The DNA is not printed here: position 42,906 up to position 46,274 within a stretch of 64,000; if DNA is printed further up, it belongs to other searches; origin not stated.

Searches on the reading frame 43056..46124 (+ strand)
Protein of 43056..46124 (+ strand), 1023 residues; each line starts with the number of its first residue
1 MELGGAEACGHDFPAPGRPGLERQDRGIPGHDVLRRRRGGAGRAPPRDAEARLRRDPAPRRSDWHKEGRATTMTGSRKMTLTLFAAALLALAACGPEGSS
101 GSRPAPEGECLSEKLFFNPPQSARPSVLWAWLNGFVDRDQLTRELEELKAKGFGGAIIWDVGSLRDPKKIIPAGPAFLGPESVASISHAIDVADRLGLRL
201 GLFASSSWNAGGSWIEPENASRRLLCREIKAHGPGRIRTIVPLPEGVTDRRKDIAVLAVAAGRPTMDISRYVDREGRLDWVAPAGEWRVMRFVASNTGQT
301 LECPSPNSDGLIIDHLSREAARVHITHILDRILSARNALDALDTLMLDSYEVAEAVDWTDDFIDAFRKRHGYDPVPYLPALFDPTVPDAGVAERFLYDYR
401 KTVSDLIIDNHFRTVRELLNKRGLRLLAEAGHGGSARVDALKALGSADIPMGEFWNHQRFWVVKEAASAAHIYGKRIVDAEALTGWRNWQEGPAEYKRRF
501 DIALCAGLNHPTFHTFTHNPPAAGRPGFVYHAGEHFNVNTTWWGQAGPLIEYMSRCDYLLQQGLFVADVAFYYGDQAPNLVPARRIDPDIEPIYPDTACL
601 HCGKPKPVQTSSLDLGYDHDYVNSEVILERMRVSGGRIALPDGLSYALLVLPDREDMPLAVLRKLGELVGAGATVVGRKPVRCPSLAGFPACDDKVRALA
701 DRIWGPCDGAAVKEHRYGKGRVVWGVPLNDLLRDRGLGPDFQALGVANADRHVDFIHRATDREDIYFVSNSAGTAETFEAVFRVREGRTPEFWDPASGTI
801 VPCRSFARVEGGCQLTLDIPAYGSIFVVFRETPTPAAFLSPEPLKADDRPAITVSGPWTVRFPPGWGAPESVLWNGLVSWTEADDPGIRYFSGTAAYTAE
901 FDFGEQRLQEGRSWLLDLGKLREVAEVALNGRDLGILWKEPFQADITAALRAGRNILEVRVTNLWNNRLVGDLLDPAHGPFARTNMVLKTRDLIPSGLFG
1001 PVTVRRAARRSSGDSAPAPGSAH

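Call 22: search_protein_families(library=pfam, proteins=[window:43056-46124:+], max_evalue=0.001)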
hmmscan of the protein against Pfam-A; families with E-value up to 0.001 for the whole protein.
window:43056-46124:+ (1023 aa): 2 families
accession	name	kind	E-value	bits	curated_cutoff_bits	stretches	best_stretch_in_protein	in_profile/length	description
PF17132.9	Glyco_hydro_106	-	2.4e-153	512.8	29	3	265-579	220-548/743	alpha-L-rhamnosidase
PF22666.2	Glyco_hydro_2_N2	-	6.4e-05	23.5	27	1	895-967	50-123/167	Glycosyl hydrolase 2 galactose-binding domain-like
